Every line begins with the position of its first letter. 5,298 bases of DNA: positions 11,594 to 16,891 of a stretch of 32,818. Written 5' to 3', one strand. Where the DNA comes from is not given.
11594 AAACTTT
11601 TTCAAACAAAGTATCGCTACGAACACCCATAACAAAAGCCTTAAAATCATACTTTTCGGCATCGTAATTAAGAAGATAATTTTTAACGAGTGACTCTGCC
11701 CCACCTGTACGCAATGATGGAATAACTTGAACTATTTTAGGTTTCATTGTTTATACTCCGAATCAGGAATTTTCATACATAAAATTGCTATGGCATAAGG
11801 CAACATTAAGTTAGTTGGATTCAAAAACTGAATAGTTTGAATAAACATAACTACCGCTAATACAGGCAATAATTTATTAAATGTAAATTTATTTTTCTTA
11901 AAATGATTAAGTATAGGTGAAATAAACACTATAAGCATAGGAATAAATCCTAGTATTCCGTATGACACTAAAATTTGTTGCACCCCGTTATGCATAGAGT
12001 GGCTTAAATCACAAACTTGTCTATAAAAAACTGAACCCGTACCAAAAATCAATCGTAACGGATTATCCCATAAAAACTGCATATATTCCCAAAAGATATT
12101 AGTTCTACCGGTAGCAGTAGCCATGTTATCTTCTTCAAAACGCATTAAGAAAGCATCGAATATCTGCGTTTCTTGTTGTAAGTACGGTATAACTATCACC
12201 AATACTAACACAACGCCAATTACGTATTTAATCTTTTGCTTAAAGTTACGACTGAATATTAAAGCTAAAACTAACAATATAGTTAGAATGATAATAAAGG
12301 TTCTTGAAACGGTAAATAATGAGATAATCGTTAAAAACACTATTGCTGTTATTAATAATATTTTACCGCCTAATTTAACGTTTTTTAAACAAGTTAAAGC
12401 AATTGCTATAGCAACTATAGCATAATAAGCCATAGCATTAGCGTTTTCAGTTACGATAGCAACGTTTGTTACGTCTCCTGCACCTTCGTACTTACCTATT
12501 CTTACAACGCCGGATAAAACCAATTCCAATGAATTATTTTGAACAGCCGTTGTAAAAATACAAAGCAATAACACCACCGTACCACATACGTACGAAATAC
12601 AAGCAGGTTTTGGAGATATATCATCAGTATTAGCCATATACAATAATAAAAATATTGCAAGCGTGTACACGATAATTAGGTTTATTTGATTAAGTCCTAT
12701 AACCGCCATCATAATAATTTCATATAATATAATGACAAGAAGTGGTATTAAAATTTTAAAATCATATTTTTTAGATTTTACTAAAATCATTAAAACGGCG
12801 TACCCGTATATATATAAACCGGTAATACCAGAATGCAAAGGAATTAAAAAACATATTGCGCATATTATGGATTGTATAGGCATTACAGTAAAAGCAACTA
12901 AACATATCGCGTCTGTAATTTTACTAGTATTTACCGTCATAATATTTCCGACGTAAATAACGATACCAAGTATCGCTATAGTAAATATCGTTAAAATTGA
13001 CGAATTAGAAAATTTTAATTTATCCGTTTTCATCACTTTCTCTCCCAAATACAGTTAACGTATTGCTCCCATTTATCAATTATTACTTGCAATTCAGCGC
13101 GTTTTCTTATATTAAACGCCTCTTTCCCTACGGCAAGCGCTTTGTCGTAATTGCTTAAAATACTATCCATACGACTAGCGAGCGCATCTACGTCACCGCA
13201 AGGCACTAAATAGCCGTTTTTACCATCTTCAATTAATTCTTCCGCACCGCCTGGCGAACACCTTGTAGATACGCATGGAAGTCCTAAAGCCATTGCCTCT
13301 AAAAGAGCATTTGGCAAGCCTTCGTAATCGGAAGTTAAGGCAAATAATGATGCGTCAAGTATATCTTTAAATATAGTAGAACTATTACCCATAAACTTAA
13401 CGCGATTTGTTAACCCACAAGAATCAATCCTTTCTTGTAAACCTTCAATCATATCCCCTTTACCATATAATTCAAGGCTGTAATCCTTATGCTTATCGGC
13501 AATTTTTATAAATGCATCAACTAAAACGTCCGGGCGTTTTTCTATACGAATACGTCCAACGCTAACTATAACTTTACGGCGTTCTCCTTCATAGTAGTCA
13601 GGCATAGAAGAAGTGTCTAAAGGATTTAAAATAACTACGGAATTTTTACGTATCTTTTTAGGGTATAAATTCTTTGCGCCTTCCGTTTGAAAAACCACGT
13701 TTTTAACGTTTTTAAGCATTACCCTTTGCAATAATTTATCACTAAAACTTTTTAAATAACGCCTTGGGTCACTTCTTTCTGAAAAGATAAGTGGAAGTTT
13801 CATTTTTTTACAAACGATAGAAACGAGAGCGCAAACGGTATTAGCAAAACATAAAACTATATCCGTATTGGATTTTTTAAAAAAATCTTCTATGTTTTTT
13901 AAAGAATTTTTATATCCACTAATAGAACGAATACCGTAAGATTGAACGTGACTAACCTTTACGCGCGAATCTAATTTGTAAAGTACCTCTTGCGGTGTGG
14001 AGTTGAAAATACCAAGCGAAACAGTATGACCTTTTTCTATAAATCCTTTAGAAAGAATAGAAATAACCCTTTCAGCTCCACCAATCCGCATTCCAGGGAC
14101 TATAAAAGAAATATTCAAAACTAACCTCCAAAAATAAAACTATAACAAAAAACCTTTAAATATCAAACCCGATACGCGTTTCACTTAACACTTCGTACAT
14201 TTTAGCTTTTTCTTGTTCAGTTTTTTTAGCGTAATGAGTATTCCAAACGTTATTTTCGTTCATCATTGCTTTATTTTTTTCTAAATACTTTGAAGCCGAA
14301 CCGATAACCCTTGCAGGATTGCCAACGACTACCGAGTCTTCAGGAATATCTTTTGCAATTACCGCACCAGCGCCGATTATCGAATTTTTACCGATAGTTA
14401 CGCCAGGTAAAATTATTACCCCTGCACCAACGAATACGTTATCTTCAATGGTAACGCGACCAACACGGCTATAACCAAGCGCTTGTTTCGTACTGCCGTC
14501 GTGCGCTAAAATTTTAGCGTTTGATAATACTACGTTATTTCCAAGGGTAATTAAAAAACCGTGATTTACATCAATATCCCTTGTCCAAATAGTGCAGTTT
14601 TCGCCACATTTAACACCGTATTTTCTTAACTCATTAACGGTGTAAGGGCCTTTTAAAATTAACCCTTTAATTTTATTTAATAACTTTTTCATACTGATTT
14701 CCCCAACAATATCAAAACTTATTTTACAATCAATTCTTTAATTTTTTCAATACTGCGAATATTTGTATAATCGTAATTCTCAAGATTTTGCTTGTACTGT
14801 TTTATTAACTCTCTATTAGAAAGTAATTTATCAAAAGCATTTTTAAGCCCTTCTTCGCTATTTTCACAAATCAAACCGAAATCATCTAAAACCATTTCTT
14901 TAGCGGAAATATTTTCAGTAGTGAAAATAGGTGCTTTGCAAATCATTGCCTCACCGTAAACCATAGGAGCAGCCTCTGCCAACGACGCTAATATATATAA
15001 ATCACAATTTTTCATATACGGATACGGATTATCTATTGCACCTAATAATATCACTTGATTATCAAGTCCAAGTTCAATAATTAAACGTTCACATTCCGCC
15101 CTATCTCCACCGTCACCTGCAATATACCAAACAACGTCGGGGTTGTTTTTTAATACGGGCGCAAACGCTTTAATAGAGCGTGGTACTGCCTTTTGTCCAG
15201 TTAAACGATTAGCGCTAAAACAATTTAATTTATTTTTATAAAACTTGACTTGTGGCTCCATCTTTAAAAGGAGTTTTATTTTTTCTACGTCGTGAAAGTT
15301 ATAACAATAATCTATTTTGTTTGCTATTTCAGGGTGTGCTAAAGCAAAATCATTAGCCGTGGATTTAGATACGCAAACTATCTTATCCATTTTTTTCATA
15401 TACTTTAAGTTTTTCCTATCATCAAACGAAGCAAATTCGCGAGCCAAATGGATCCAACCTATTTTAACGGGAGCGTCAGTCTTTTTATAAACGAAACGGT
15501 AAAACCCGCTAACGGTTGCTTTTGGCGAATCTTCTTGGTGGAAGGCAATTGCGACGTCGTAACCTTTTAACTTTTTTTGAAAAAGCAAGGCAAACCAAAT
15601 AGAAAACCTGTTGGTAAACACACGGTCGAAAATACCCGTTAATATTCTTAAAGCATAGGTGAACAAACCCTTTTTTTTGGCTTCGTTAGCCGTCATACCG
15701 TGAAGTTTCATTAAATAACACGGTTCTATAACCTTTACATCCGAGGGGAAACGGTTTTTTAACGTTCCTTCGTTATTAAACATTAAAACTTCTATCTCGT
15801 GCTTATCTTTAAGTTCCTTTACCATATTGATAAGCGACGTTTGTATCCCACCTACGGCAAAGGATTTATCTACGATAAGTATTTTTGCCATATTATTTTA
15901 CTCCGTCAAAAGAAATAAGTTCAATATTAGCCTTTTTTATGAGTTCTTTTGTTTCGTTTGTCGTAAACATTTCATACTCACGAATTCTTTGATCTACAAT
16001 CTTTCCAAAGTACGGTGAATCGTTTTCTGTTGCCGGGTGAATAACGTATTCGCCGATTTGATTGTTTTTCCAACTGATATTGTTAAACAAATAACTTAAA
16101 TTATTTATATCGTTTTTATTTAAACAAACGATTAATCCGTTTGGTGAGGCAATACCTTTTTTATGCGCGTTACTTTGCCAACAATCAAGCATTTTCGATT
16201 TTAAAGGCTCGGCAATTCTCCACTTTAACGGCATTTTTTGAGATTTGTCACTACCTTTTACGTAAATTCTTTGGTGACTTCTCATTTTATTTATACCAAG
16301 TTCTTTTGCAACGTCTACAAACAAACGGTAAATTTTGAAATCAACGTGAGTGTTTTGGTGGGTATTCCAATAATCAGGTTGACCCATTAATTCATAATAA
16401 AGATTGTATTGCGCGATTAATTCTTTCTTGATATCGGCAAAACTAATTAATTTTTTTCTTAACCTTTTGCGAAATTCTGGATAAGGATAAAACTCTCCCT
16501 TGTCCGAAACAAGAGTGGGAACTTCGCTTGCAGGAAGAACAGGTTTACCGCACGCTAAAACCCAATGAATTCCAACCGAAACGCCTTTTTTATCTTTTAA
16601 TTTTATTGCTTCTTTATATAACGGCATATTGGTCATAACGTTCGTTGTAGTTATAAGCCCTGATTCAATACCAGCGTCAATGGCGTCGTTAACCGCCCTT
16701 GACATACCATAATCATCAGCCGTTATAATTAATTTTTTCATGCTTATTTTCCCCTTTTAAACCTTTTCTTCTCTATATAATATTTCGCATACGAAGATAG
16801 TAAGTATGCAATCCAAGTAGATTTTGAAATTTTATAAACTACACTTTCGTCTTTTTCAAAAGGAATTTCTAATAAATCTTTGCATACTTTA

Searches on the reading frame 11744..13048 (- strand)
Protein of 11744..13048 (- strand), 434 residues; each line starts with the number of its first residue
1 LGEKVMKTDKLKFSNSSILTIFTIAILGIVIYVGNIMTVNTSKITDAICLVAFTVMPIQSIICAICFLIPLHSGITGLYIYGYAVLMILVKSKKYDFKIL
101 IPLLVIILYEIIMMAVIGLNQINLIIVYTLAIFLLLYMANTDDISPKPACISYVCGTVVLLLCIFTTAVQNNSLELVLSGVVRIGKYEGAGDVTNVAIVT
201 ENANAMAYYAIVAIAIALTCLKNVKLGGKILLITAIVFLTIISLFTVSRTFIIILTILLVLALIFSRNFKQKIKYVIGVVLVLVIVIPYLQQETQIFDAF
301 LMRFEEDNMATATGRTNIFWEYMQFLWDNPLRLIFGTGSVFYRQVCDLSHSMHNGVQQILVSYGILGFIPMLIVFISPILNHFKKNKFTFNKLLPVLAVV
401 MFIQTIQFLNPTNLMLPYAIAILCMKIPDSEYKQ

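Call 5: search_protein_families(library=pfam, proteins=[window:11744-13048:-], max_evalue=0.001)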
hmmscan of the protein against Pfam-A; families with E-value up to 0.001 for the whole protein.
window:11744-13048:- (434 aa): 1 family
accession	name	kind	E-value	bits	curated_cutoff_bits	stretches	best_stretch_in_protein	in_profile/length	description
PF04932.20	Wzy_C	-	5.9e-09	36.3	31.7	1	235-369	2-146/149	O-Antigen ligase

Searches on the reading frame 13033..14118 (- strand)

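Call 5: search_protein_families(library=pfam, proteins=[window:13033-14118:-], max_evalue=0.001)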
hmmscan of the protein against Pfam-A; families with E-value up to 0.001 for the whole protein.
window:13033-14118:- (361 aa): 4 families
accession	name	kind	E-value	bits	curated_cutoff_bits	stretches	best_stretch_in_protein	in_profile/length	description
PF00534.26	Glycos_transf_1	-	1.2e-35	123.1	26.4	1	178-334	12-169/172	Glycosyl transferases group 1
PF13692.12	Glyco_trans_1_4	-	1.1e-32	113.7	27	1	181-323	1-142/142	Glycosyl transferases group 1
PF13439.12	Glyco_transf_4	-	5.3e-07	30.3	28.5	1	12-170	1-169/170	Glycosyltransferase Family 4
PF20706.3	GT4-conflict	-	0.00033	20.2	26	1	174-329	190-363/385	Family 4 Glycosyltransferase in conflict systems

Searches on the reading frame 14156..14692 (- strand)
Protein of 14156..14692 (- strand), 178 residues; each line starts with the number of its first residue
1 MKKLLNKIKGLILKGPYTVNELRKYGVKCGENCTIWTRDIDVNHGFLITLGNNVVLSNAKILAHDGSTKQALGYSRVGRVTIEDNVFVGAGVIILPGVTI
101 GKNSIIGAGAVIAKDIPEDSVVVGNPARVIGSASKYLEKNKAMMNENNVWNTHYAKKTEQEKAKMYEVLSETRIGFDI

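Call 5: search_protein_families(library=pfam, proteins=[window:14156-14692:-], max_evalue=0.001)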
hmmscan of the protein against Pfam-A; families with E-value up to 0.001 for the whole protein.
window:14156-14692:- (178 aa): 2 families
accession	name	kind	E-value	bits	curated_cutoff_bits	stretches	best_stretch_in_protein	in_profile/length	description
PF00132.30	Hexapep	-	9.8e-12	44.5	27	1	80-114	2-36/36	Bacterial transferase hexapeptide (six repeats)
PF14602.12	Hexapep_2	-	9.1e-10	38.5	27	1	80-112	2-32/34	Hexapeptide repeat of succinyl-transferase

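Call 41: search_protein_families(library=ncbifam, proteins=[window:14156-14692:-], max_evalue=1e-10)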
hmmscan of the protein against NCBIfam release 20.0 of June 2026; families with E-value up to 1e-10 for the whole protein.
window:14156-14692:- (178 aa): 16 families
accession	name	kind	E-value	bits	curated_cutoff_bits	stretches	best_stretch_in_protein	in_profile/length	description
NF058585.1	HptprglPActTf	PfamEq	4.7e-20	71.9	300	1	40-141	70-168/172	heptaprenylglyceryl phosphate O-acetyltransferase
TIGR03570.1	NeuD_NnaD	subfamily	7e-18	65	160.8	1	27-128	100-202/202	NeuD/PglB/VioB family sugar acetyltransferase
NF041874.1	EPS_EpsC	equivalog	3.7e-17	62.5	150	1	28-131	63-165/168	serine O-acetyltransferase EpsC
NF007076.0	PRK09527.1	equivalog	2e-16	60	347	1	39-132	93-184/203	galactoside O-acetyltransferase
TIGR03532.1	DapD_Ac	equivalog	6.6e-16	58.6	231.75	1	76-145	157-226/231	2,3,4,5-tetrahydropyridine-2,6-dicarboxylate N-acetyltransferase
NF007499.0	PRK10092.1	equivalog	2.4e-15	56.8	314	1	79-130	129-180/183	maltose O-acetyltransferase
TIGR02353.1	NRPS_term_dom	equivalog_domain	4e-15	55.2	423.1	1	21-142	107-225/695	Pls/PosA family non-ribosomal peptide synthetase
TIGR03308.1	phn_thr-fam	hypoth_equivalog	5.6e-15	55.7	201.65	1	76-158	105-185/204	phosphonate metabolim protein, transferase hexapeptide repeat family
NF007797.0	PRK10502.1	subfamily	2.3e-14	53.4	192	1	46-130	91-176/183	WcaF family extracellular polysaccharide biosynthesis acetyltransferase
NF007240.0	PRK09677.1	equivalog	2.7e-14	53.1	243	1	79-132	130-183/192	putative lipopolysaccharide biosynthesis O-acetyl transferase WbbJ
NF000490.1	chloram_CatB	equivalog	1.2e-12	47.6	350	1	71-156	102-185/210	type B chloramphenicol O-acetyltransferase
NF007564.0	PRK10191.1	equivalog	2e-12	46.9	196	1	28-129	59-158/162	colanic acid biosynthesis acetyltransferase WcaB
TIGR04016.1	WcaB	equivalog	2.1e-12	46.9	194.65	1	29-129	44-142/146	colanic acid biosynthesis acetyltransferase WcaB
NF000311.1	Vat_ABCDEFH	equivalog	2.7e-12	46.7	300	1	78-153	109-182/201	Vat family streptogramin A O-acetyltransferase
TIGR01172.1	cysE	equivalog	8.4e-12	45.4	210.65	1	38-128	72-162/162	serine O-acetyltransferase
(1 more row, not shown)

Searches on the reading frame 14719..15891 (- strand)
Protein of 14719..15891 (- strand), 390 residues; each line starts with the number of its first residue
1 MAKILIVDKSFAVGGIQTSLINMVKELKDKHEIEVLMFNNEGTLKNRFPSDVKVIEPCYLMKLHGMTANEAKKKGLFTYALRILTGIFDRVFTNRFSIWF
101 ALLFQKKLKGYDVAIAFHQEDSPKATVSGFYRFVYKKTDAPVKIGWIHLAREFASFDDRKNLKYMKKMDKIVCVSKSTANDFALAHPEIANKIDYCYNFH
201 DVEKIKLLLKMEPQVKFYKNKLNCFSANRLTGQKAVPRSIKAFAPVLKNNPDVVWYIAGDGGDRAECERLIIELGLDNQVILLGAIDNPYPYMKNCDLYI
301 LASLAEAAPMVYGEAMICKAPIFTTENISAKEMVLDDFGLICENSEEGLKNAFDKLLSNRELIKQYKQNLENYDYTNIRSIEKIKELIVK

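Call 5: search_protein_families(library=pfam, proteins=[window:14719-15891:-], max_evalue=0.001)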
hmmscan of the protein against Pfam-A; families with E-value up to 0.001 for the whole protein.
window:14719-15891:- (390 aa): 3 families
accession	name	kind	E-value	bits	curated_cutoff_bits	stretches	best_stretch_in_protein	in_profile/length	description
PF00534.26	Glycos_transf_1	-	4.4e-27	95.2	26.4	1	214-369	8-168/172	Glycosyl transferases group 1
PF13692.12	Glyco_trans_1_4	-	9.5e-20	71.7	27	1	229-359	9-142/142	Glycosyl transferases group 1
PF13439.12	Glyco_transf_4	-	8e-07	29.7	28.5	1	13-203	1-169/170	Glycosyltransferase Family 4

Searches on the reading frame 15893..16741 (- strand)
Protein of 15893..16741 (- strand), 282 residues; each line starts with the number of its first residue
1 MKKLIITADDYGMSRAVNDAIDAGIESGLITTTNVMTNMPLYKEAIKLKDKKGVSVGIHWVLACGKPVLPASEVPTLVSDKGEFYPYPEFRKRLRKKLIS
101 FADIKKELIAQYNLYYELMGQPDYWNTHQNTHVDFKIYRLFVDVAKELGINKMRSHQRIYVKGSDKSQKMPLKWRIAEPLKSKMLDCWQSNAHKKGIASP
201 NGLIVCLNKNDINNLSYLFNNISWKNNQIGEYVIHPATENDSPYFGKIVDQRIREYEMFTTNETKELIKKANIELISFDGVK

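Call 5: search_protein_families(library=pfam, proteins=[window:15893-16741:-], max_evalue=0.001)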
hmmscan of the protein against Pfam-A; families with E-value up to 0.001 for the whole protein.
window:15893-16741:- (282 aa): 1 family
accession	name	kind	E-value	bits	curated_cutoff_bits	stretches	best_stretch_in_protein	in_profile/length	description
PF04794.17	YdjC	-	1.2e-49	170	29.7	1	3-269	1-265/266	YdjC-like protein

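Call 41: search_protein_families(library=ncbifam, proteins=[window:15893-16741:-], max_evalue=1e-10)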
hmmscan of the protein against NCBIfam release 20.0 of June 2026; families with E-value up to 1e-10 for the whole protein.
window:15893-16741:- (282 aa): 2 families
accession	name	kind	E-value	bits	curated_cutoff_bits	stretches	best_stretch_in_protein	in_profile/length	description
TIGR03473.1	HpnK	hypoth_equivalog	1e-32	113.5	232.6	1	1-280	1-280/283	hopanoid biosynthesis-associated protein HpnK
NF002559.0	PRK02134.1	equivalog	2.5e-28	99.3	227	1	2-154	3-150/249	chitin disaccharide deacetylase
